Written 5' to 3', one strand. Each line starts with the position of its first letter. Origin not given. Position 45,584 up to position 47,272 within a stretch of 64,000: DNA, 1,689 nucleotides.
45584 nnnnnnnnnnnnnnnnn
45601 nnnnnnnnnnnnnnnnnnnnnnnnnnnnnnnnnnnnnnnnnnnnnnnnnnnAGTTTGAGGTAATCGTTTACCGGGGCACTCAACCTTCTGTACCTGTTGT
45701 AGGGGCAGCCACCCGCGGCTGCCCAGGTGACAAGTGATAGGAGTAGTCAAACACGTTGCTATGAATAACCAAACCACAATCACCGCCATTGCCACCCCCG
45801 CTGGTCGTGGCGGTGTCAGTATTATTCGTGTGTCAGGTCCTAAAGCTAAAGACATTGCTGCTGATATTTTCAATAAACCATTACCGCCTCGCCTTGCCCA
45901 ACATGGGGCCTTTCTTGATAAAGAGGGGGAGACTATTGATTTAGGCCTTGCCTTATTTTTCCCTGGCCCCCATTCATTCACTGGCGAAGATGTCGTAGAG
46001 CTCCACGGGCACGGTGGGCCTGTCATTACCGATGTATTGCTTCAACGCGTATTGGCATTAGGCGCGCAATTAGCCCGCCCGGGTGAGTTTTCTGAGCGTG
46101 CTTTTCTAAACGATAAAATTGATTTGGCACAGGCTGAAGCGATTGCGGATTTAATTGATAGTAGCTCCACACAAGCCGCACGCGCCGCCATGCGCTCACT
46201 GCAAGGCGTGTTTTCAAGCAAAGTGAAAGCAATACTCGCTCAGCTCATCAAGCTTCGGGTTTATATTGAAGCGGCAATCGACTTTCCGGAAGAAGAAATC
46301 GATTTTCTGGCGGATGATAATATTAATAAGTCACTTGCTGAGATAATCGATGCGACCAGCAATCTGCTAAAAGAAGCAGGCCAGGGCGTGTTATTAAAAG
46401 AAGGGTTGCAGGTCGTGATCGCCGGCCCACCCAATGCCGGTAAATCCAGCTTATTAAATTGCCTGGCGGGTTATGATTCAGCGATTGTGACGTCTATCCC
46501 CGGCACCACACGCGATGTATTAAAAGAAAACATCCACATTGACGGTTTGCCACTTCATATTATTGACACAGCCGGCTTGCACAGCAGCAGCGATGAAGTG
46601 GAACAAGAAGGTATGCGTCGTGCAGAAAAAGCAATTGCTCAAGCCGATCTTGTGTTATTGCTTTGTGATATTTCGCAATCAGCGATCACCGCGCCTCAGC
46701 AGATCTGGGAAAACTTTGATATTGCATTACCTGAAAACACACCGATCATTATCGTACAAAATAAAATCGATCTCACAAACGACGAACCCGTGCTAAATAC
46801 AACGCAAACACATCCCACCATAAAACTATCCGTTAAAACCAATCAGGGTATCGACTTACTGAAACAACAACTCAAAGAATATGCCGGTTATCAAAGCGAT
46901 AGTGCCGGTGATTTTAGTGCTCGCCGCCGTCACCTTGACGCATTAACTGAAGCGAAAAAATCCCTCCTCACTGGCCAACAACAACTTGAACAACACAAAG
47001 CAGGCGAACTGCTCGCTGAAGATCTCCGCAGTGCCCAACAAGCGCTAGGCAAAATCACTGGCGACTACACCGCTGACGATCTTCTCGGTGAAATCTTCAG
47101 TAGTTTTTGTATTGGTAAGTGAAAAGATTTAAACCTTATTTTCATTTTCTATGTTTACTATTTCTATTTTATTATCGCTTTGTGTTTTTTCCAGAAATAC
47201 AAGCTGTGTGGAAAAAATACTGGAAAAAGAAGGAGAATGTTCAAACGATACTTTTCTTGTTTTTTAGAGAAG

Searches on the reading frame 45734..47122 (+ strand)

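Call 31: search_protein_families(library=pfam, proteins=[window:45734-47122:+], max_evalue=0.001)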
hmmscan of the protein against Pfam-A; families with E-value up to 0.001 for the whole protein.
window:45734-47122:+ (462 aa): 9 families
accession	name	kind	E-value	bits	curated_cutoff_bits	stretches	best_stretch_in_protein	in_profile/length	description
PF12631.12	MnmE_helical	-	8.9e-62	209.4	40.1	1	131-459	1-211/211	MnmE helical domain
PF10396.14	TrmE_N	-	8.7e-40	136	29.8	1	15-128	1-117/117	GTP-binding protein TrmE N-terminus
PF01926.29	MMR_HSR1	-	4.1e-25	88.5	21.9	1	226-344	1-113/113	50S ribosome-binding GTPase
PF02421.24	FeoB_N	-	4.2e-09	36.5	27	1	226-378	2-154/156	Ferrous iron transport protein B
PF00009.33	GTP_EFTU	-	8.8e-08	32.4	26.5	1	257-354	54-140/188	Elongation factor Tu GTP binding domain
PF00071.28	Ras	-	6.3e-07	29.6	21.6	1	227-356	2-125/162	Ras family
PF00350.29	Dynamin_N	-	1.4e-06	28.9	27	0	227-260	1-34/168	Dynamin family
PF03193.22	RsgA_GTPase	-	1.7e-05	25.1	30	0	297-382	16-106/174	RsgA GTPase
PF16897.10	MMR_HSR1_Xtn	-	0.00091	19.6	35.2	0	337-380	57-100/106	C-terminal region of MMR_HSR1 domain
